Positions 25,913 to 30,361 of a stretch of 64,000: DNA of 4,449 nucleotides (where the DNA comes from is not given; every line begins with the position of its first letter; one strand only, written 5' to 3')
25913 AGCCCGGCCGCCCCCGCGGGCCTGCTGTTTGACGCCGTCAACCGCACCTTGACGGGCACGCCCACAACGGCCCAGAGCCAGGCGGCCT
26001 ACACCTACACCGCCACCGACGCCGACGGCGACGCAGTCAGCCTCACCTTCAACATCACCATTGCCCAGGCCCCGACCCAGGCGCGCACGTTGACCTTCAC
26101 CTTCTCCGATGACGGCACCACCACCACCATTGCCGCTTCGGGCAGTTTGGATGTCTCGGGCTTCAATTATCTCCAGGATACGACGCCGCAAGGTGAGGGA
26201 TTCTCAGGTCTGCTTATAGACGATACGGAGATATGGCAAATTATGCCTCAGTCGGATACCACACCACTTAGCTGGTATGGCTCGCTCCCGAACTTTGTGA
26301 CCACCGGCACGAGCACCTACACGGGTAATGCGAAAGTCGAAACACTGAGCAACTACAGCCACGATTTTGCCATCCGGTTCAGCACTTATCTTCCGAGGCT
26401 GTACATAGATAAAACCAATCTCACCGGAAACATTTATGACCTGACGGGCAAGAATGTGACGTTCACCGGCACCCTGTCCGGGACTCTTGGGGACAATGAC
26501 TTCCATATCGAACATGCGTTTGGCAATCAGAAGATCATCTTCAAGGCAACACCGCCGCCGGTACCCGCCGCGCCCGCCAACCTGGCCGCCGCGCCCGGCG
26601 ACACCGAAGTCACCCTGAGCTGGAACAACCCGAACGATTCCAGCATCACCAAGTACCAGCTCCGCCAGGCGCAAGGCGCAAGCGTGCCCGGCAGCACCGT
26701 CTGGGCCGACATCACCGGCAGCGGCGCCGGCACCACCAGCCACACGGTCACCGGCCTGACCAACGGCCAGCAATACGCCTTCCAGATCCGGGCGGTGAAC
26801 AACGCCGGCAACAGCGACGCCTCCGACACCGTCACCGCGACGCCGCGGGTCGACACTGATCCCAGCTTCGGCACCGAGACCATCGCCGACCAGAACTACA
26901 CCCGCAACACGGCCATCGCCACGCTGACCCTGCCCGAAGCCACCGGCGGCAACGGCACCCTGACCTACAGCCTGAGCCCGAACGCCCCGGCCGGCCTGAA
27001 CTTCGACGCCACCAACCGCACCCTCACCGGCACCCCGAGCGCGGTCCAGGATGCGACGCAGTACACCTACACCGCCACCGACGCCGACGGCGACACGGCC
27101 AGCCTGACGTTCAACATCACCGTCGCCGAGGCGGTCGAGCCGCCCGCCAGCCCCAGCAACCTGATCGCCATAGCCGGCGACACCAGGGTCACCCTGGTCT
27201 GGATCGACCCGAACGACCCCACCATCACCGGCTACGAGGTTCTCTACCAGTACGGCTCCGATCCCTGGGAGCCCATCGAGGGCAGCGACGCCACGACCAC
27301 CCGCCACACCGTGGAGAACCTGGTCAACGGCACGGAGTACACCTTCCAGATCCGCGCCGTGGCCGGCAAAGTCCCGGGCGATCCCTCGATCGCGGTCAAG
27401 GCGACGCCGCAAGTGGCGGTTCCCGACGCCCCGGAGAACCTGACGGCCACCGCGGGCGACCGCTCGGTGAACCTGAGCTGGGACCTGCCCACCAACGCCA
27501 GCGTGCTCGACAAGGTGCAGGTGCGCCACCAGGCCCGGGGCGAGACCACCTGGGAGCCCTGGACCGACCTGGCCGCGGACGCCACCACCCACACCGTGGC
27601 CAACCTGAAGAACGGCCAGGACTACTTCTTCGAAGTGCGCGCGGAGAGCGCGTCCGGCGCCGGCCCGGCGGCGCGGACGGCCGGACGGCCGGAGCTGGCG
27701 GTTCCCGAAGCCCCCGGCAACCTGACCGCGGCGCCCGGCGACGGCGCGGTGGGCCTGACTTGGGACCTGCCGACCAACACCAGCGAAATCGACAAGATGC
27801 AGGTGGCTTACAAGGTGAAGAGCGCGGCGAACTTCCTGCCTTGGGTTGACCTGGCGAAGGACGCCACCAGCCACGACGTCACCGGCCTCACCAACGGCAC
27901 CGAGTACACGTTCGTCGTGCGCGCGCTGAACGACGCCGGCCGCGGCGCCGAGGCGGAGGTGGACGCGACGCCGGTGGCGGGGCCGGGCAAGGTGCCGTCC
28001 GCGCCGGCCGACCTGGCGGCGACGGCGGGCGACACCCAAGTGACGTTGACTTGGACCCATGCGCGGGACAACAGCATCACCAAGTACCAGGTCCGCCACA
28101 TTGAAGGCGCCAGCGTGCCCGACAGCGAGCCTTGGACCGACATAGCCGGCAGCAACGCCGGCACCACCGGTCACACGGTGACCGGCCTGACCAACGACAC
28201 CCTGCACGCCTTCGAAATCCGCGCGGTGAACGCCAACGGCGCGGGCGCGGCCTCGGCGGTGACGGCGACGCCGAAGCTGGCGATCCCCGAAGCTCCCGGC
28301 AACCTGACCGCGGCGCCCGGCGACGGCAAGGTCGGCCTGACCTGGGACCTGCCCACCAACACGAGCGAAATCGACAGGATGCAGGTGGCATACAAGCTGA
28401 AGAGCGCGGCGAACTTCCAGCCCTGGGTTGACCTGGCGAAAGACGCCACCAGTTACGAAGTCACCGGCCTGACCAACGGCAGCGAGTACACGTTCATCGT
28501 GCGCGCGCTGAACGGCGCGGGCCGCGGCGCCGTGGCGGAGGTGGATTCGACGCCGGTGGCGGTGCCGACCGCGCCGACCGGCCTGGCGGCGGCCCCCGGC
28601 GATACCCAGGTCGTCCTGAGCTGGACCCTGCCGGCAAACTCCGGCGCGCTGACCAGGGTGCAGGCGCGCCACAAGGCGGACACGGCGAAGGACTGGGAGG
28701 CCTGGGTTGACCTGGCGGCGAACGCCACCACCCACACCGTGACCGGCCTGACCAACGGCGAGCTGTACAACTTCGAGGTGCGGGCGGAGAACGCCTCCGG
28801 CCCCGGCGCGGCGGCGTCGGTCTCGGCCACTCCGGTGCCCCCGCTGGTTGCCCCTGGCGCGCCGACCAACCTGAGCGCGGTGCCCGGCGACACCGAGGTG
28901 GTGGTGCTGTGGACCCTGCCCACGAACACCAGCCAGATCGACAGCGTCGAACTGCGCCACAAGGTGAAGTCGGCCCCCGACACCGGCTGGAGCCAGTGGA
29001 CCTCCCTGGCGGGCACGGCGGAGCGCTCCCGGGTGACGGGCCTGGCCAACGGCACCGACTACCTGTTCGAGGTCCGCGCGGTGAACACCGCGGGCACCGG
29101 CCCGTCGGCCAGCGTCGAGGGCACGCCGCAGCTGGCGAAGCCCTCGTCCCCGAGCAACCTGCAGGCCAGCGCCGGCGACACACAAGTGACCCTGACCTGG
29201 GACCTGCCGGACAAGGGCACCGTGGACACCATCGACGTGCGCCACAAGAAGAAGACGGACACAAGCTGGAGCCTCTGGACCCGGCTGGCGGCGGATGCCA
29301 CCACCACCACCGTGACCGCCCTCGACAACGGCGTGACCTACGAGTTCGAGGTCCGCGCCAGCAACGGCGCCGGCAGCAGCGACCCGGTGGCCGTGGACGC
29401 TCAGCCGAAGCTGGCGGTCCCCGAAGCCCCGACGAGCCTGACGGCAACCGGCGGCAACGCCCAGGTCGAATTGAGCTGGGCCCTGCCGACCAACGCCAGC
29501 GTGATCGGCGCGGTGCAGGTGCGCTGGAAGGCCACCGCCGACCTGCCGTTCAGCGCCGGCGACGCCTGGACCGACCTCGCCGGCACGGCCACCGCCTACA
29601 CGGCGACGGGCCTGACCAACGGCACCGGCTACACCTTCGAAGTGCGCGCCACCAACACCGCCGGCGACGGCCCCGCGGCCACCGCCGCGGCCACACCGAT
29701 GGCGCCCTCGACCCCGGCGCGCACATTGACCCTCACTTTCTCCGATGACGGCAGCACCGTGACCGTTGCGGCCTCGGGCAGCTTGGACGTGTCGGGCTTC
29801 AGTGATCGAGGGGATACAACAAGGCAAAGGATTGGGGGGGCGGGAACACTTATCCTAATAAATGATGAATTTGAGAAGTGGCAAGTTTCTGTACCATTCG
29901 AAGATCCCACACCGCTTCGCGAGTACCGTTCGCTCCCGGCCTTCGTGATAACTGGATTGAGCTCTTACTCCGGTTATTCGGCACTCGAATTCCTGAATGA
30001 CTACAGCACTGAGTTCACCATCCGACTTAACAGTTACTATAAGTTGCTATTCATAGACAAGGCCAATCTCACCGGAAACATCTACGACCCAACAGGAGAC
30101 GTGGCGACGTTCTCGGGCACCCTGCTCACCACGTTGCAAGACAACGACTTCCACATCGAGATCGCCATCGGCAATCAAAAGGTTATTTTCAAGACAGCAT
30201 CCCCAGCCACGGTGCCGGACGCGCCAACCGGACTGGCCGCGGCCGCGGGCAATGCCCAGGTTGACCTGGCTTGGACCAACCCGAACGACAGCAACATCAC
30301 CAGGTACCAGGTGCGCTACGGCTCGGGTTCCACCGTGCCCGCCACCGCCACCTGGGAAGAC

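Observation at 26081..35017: Unassigned ~155-aa module present 4 times, with conserved ends and a divergent AT-rich core, each heading a super-repeat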

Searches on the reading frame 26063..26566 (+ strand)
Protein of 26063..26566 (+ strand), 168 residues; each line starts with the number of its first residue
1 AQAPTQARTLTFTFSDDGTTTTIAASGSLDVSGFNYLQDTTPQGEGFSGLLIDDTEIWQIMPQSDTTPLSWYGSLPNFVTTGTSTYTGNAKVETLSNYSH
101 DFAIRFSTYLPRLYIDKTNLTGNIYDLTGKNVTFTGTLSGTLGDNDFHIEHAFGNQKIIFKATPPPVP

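Call 8: search_protein_families(library=pfam, proteins=[window:26063-26566:+], max_evalue=10)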
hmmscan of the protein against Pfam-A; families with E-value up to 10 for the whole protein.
window:26063-26566:+ (168 aa): 0 families

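Call 27: search_solved_structures(query=A2, max_evalue=10)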
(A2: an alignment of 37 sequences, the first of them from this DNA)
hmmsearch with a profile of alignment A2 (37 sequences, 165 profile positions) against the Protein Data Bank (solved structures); distinct sequences matched with E-value up to 10: 5.
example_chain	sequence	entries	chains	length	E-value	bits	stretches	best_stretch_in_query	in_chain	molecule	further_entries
2kd7_A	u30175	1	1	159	0.69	13.2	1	3-34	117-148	Putative chitobiase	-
3ggl_A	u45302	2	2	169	0.75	13.1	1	3-34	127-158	Putative chitobiase | Chitobiase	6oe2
1z5g_A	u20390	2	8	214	0.85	12.9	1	107-164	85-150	AphA protein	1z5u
2aut_A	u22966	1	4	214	0.85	12.9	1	107-164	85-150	AphA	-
1z88_A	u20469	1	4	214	0.85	12.9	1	107-164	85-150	AphA protein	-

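Call 28: search_protein_families(library=pfam, alignment_id=A2, max_evalue=1)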
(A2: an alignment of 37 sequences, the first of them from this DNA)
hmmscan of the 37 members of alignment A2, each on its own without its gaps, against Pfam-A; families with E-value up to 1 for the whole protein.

A. member 1, seq(167 aa): 0 families

B. families by the number of members that match (of 37 scanned): 18 families
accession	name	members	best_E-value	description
PF02191.22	OLF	1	0.0014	Olfactomedin-like domain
PF17803.7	Cadherin_4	1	0.018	Bacterial cadherin-like domain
PF16394.10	DUF5003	1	0.02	Domain of unknown function (DUF5003)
PF03220.18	Tombus_P19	1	0.024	Tombusvirus P19 core protein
PF06929.16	Rotavirus_VP3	1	0.037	Rotavirus VP3 protein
PF22199.2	FKBP26_IF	1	0.044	FKBP26, IF domain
PF11080.13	GhoS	1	0.063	Endoribonuclease GhoS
PF19077.6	Big_13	1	0.097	Bacterial Ig-like domain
PF05751.16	FixH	1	0.1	FixH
PF20609.3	pAdhesive_17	1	0.1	Putative adhesive domain (group 17)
PF07676.18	PD40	1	0.11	WD40-like Beta Propeller Repeat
PF06848.17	Disaggr_repeat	1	0.12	Disaggregatase related repeat domain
PF11485.14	STK_08120-like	1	0.13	STK_08120-like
PF22387.1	PhiCb5_coat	1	0.14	Phage phiCb5, coat protein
PF17836.7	PglD_N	1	0.17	PglD N-terminal domain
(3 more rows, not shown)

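Call 31: search_protein_families(library=ncbifam, proteins=[window:26063-26566:+], max_evalue=1)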
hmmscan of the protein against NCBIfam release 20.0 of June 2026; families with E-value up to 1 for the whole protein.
window:26063-26566:+ (168 aa): 0 families

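Call 32: predict_structure(alignment_id=A2)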
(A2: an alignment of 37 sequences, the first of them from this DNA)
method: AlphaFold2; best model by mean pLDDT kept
length: 167 residues; sequences in the alignment: 37
mean_pLDDT: 93.7   pTM: 0.89
mean pLDDT of the five models: 93.7, 93.4, 93.2, 93.1, 92.3
residues with pLDDT >= 90: 140; 70-90: 23; 50-70: 4; < 50: 0
segments of 3 or more residues with pLDDT < 50: none
pLDDT, mean of each block of 10 residues (from residue 1): 83 97 98 95 82 96 90 93 97 95 96 97 98 97 97 96 83
secondary structure, 60 per line:
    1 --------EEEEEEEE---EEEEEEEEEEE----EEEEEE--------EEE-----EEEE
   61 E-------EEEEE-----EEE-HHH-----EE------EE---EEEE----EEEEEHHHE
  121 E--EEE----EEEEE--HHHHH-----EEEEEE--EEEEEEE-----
elements in order: E9-16 E20-30 E35-40 E49-51 E57-61 E69-73 E79-81 E104-107 E112-116 E124-126 E131-135 H138-142 E148-153 E156-162
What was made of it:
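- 26081..26548 (+): X2 (aa 5319-5474), core type 4. N-strand 26081-26176, core 26177-26389, C-block 26390-26542. It was the target of the AlphaFold2 model (pLDDT 93.7, call 32).
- The AlphaFold2 model from the 37-sequence alignment A2 has pLDDT 93.7 and pTM 0.89, with about 13 strands and one short helix (call 32).
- Tried and rejected: Only the 37-sequence alignment worked (call 32).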

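Call 35: fold_search(model_id=the predicted structure, library=pdb)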
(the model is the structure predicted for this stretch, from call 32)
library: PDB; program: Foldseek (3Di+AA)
matches with E <= 10: 487; with E <= 0.001: 0
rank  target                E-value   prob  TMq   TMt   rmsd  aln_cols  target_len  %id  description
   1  9boz_A                6.0e-02  0.10  0.18  0.11  13.9       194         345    9  Cryo-EM structure of human Glycine Receptor alpha3-beta heteromer in presence of glycine (released 2025-05-14)
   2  9rgn_A                7.1e-02  0.08  0.14  0.09  14.6       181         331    7  SsCl at pH 6.5 + IVM - Partially opened (released 2026-03-18)
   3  5jde_A                7.9e-02  0.04  0.14  0.11  23.2       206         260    9  Crystal structure of I9-I11 tandem from titin (P1) (released 2016-09-14)
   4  5fxu_B                8.8e-02  0.10  0.16  0.11  14.3       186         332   10  Crystal Structure of Puumala virus Gn glycoprotein ectodomain (released 2016-05-18)
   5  3sio_A                9.8e-02  0.10  0.15  0.13  15.0       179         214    7  Ac-AChBP ligand binding domain (not including beta 9-10 linker) mutated to human alpha-7 nAChR (released 2011-10-26)
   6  5jde_B                1.2e-01  0.04  0.15  0.11  22.9       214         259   10  Crystal structure of I9-I11 tandem from titin (P1) (released 2016-09-14)
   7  5jme_B                1.4e-01  0.08  0.15  0.14  14.8       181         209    9  Crystal structure of acetylcholine binding protein (AChBP) from Aplysia Californica in complex with alpha-conotoxin Pe (released 2016-05-11)
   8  5jdj_N                1.5e-01  0.12  0.16  0.25  12.6       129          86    8  Crystal structure of domain I10 from titin in space group P212121 (released 2016-08-17)
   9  6qfs_A                1.6e-01  0.28  0.25  0.35  10.2       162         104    7  Chargeless variant of the Cellulose-binding domain from Cellulomonas fimi (released 2019-12-18)
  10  8ahn_A                1.7e-01  0.13  0.22  0.15  13.9       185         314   10  Sin Nombre virus Gn in complex with Fab SNV-42 (released 2023-05-24)
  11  3t4m_C                1.8e-01  0.08  0.15  0.13  14.4       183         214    9  Ac-AChBP ligand binding domain mutated to human alpha-7 nAChR (intermediate) (released 2011-10-26)
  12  5jdd                  1.8e-01  0.05  0.17  0.12  22.9       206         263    9  Crystal structure of I9-I11 tandem from titin (P212121) (released 2016-09-14)
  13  5fxu_A                1.9e-01  0.06  0.15  0.10  14.7       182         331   10  Crystal Structure of Puumala virus Gn glycoprotein ectodomain (released 2016-05-18)
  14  9p3y_A                2.0e-01  0.13  0.25  0.12  13.8       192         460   10  Andes virus glycoprotein tetramer in complex with ADI-65534 Fab (released 2025-07-30)
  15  3t4m_G                2.0e-01  0.07  0.16  0.14  15.1       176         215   10  Ac-AChBP ligand binding domain mutated to human alpha-7 nAChR (intermediate) (released 2011-10-26)
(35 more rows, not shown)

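Call 40: fold_search(model_id=the predicted structure, library=viral)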
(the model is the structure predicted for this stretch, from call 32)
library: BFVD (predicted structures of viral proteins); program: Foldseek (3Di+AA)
matches with E <= 10: 412; with E <= 0.001: 0
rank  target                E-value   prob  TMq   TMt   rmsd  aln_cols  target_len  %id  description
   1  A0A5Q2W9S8            8.6e-02  0.05  0.12  0.08  23.1       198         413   10  (no name in the UniProt tables at hand)
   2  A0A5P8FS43            1.3e-01  0.10  0.19  0.14  18.7       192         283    8  Glycoprotein (Fragment) [Sin Nombre orthohantavirus]
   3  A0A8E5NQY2            1.3e-01  0.05  0.15  0.03  24.8       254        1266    7  (no name in the UniProt tables at hand)
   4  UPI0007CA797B         1.5e-01  0.08  0.20  0.12  21.1       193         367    9  (no name look-up for this kind of identifier)
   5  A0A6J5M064            1.7e-01  0.10  0.20  0.09  11.6       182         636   13  Secretion system C-terminal sorting domain [uncultured Caudovirales phage]
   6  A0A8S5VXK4            1.8e-01  0.03  0.12  0.07  19.7       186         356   11  (no name in the UniProt tables at hand)
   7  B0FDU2                2.3e-01  0.13  0.20  0.15  14.4       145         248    9  Tlp-20 [Orgyia leucostigma nucleopolyhedrovirus]
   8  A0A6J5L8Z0            2.5e-01  0.12  0.14  0.12  11.8       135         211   10  IPT domain containing protein [uncultured Caudovirales phage]
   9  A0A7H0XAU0            3.1e-01  0.04  0.12  0.14  15.3       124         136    9  (no name in the UniProt tables at hand)
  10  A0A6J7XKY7            3.7e-01  0.03  0.11  0.14  16.9       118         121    7  Uncharacterized protein [uncultured Caudovirales phage]
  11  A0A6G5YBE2            3.9e-01  0.07  0.17  0.19  18.7       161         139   12  (no name in the UniProt tables at hand)
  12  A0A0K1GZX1            3.9e-01  0.07  0.17  0.15  17.8       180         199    9  Protein UL119_ex1 [Cynomolgus macaque cytomegalovirus strain Mauritius]
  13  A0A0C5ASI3            4.3e-01  0.02  0.11  0.11  18.2       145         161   11  ORF131 [Spodoptera frugiperda granulovirus]
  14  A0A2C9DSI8            5.1e-01  0.10  0.19  0.15  12.3       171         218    8  Uncharacterized protein [Western grey kangaroopox virus]
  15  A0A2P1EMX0            5.1e-01  0.03  0.11  0.10  13.4       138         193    9  Uncharacterized protein [Moumouvirus australiensis]
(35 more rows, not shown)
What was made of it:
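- On Known structural fold (PDB, BFVD) for X: BFVD: best E = 0.086 (call 40).
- The best BFVD hit has E = 0.086 (calls 35, 40).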

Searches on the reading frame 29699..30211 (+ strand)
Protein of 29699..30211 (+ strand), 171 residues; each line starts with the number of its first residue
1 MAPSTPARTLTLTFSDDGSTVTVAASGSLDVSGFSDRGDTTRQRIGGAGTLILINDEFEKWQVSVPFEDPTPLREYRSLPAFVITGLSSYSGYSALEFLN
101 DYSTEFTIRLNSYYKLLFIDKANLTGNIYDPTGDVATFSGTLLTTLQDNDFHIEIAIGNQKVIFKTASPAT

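Call 8: search_protein_families(library=pfam, proteins=[window:29699-30211:+], max_evalue=10)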
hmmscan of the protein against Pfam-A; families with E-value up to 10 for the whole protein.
window:29699-30211:+ (171 aa): 1 family
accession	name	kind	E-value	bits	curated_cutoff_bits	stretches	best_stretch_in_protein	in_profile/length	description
PF17836.7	PglD_N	-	0.17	12.9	23.4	1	110-162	21-70/78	PglD N-terminal domain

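Call 31: search_protein_families(library=ncbifam, proteins=[window:29699-30211:+], max_evalue=1)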
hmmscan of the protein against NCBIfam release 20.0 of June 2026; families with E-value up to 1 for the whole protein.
window:29699-30211:+ (171 aa): 0 families
